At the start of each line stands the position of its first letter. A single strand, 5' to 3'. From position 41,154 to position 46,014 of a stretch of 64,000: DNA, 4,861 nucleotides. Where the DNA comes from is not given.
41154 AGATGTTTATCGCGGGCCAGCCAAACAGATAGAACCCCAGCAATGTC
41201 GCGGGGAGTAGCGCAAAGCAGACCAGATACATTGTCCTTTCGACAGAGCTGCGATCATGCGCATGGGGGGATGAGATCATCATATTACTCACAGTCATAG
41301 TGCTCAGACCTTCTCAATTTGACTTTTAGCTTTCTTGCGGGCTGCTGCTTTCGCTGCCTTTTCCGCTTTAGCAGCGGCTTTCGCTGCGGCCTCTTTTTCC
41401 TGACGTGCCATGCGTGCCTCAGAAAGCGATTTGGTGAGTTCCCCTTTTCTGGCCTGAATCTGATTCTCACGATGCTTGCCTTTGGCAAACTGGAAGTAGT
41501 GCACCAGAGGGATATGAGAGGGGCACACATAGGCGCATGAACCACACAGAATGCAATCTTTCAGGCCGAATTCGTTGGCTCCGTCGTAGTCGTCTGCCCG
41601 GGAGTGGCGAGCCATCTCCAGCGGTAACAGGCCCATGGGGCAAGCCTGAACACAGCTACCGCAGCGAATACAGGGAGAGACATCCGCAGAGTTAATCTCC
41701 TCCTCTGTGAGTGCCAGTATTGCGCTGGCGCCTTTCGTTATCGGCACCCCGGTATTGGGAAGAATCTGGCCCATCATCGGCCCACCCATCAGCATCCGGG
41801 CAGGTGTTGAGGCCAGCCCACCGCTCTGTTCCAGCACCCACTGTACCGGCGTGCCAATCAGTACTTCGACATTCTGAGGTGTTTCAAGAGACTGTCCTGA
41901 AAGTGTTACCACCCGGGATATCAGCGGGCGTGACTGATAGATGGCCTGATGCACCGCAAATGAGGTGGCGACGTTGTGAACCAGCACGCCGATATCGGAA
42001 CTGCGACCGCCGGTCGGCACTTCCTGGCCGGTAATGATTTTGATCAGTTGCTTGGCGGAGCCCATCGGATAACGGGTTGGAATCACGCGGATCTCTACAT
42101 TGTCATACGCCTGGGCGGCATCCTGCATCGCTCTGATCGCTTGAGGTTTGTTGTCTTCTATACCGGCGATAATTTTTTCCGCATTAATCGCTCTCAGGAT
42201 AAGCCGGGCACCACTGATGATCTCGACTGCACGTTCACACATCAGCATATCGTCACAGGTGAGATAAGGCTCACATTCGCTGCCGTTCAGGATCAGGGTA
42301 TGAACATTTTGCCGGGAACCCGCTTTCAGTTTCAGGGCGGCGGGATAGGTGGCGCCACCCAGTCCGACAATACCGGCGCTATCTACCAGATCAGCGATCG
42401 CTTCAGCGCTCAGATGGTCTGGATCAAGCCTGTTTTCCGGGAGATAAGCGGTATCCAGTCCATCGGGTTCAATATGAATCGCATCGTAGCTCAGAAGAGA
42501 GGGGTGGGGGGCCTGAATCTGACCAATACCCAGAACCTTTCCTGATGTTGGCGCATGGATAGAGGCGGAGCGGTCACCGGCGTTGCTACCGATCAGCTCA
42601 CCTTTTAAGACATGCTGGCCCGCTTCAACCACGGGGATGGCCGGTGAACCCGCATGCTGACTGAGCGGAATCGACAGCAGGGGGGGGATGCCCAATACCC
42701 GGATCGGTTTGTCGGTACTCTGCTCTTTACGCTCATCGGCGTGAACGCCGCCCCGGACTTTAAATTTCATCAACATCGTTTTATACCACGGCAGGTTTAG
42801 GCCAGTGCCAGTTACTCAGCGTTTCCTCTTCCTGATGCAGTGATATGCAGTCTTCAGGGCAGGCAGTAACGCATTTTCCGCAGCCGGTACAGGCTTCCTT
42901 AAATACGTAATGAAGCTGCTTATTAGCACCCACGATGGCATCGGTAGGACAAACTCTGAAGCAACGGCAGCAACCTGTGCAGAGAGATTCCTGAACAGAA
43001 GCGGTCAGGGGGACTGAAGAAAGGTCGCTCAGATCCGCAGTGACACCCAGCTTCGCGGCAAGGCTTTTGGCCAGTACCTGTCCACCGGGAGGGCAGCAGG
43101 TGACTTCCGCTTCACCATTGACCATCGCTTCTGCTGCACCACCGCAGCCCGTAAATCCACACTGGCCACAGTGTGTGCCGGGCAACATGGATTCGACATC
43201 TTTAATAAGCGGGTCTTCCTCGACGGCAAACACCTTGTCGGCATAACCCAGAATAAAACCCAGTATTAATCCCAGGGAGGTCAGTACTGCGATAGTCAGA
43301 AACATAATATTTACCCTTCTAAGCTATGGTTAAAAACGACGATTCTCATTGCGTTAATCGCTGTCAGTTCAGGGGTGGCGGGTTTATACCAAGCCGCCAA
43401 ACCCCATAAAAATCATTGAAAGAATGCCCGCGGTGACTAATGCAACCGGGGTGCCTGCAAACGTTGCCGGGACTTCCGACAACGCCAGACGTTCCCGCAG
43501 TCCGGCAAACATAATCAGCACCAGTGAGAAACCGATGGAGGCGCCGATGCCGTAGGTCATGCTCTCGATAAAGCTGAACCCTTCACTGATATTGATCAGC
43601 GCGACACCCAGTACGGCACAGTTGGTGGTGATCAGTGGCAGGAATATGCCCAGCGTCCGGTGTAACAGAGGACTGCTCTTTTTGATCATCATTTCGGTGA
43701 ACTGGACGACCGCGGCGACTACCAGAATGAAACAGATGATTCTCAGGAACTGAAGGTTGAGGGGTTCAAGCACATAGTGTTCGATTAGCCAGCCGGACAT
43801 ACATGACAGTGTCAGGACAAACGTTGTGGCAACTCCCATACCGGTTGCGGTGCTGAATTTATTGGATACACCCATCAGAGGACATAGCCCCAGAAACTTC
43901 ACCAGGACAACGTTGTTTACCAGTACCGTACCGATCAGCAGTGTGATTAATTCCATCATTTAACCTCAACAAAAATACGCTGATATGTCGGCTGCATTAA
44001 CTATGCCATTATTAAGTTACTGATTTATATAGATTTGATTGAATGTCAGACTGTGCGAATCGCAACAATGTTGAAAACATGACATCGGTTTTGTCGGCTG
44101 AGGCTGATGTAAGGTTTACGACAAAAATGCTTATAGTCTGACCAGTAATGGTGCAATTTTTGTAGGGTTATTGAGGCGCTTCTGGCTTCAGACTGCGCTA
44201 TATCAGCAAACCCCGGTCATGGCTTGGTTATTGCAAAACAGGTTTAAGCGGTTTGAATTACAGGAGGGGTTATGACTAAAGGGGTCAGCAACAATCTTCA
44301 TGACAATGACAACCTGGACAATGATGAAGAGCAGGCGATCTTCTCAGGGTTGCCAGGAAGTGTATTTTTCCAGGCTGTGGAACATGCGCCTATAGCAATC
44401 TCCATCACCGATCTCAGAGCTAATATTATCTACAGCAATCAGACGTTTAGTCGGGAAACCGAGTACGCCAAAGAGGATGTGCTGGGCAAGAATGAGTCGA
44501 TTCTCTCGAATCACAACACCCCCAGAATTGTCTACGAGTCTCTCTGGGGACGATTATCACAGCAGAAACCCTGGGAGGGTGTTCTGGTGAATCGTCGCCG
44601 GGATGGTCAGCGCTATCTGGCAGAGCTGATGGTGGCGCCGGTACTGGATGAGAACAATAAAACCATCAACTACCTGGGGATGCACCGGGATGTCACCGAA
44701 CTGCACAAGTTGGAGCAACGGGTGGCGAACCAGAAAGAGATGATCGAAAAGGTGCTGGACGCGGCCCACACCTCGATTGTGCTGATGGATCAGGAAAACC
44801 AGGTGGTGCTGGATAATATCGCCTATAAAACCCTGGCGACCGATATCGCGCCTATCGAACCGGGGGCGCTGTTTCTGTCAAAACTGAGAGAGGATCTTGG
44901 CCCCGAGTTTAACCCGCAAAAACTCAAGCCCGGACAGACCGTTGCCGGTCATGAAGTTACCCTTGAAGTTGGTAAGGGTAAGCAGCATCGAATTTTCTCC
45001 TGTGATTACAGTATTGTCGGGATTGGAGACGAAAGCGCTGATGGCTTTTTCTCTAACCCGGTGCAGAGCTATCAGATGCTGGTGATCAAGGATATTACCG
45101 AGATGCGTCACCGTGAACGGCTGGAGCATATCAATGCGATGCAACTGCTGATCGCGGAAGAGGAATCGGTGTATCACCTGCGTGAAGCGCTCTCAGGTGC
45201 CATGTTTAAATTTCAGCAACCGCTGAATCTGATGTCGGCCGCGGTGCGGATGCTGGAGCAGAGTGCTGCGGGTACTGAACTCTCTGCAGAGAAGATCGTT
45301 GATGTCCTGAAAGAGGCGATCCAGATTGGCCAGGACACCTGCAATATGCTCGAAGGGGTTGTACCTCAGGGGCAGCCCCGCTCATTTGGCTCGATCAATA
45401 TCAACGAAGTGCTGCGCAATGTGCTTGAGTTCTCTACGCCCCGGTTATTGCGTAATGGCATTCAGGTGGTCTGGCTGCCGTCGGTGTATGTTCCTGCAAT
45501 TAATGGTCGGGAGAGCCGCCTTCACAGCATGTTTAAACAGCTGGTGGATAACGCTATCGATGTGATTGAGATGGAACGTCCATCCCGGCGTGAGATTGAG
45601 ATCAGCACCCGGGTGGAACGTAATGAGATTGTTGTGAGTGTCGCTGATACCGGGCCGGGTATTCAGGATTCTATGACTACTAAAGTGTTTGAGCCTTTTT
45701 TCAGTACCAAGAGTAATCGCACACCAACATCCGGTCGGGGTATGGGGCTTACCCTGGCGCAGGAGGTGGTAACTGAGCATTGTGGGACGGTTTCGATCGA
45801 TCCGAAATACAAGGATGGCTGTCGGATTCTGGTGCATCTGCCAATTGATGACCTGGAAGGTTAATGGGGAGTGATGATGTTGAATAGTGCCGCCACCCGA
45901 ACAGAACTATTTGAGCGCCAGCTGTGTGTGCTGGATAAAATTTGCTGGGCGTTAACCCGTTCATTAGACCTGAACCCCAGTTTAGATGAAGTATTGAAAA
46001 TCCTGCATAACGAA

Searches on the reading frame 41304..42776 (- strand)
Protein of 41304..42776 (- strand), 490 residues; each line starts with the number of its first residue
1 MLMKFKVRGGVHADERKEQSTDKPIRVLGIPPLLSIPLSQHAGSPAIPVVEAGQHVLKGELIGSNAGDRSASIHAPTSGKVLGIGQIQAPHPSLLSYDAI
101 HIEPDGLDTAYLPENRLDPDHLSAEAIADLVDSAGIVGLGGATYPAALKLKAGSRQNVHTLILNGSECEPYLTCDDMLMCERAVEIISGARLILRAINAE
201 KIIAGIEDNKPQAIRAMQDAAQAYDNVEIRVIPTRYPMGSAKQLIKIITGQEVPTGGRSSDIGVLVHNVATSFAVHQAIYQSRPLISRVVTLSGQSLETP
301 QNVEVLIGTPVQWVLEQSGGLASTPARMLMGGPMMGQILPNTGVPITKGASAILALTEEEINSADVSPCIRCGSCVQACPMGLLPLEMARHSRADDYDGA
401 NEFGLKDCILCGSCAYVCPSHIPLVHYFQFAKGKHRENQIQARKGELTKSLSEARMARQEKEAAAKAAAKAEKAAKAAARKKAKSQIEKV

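Call 78: search_protein_families(library=pfam, proteins=[window:41304-42776:-], max_evalue=0.00001)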
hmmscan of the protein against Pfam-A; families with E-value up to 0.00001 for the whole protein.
window:41304-42776:- (490 aa): 13 families
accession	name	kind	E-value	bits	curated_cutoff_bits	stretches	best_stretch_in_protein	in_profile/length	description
PF01512.22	Complex1_51K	-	3.8e-49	166.9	31.2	1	131-276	1-149/150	Nuo51 FMN-binding domain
PF13375.12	RnfC_N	-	5.1e-29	100.7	25.6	1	6-106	2-100/101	RnfC Barrel sandwich hybrid domain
PF13237.11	Fer4_10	-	9.9e-11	41.9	25.5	1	364-419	4-53/53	4Fe-4S dicluster domain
PF12838.12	Fer4_7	-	3.8e-10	40.5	27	1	369-421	2-51/52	4Fe-4S dicluster domain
PF10531.15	SLBB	-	9e-10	38.7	27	1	289-336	1-53/55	SLBB domain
PF13183.11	Fer4_8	-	9.9e-10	39.3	27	1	366-422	2-68/68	4Fe-4S dicluster domain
PF13187.11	Fer4_9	-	4.2e-09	36.7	27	1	369-421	2-50/52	4Fe-4S dicluster domain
PF00037.32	Fer4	-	3.1e-08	33.5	21.1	0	368-382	7-21/24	4Fe-4S binding domain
PF12797.12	Fer4_2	-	5.7e-08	32.7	24.5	0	365-380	6-21/22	4Fe-4S binding domain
PF13746.11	Fer4_18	-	1.2e-07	32.3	27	0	398-429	51-82/114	4Fe-4S dicluster domain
PF13534.11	Fer4_17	-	2.9e-07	31.4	22.2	0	402-422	40-60/61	4Fe-4S dicluster domain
PF12837.12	Fer4_6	-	2.3e-06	27.7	25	0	365-383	5-23/24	4Fe-4S binding domain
PF12800.12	Fer4_4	-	8.3e-06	26.2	24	0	369-382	4-17/17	4Fe-4S binding domain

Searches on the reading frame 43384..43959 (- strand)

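Call 78: search_protein_families(library=pfam, proteins=[window:43384-43959:-], max_evalue=0.00001)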
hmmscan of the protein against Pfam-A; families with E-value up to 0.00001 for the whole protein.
window:43384-43959:- (191 aa): 1 family
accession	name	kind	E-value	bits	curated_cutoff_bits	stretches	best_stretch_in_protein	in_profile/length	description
PF02508.19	Rnf-Nqr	-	6.4e-58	196.1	23.8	1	5-190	2-173/174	Rnf-Nqr subunit, membrane protein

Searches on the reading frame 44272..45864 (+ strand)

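Call 77: search_protein_families(library=pfam, proteins=[window:44272-45864:+], max_evalue=0.00001)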
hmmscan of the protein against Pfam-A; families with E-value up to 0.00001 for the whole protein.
window:44272-45864:+ (530 aa): 3 families
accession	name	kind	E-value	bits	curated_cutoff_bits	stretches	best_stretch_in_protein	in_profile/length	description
PF02518.31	HATPase_c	-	1.6e-21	77.3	26.4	1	413-526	2-110/111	Histidine kinase-, DNA gyrase B-, and HSP90-like ATPase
PF00989.32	PAS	-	1.3e-19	70.8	22.6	1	34-141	5-113/113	PAS fold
PF13426.13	PAS_9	-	2.6e-12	47.4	27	1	42-143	3-103/103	PAS domain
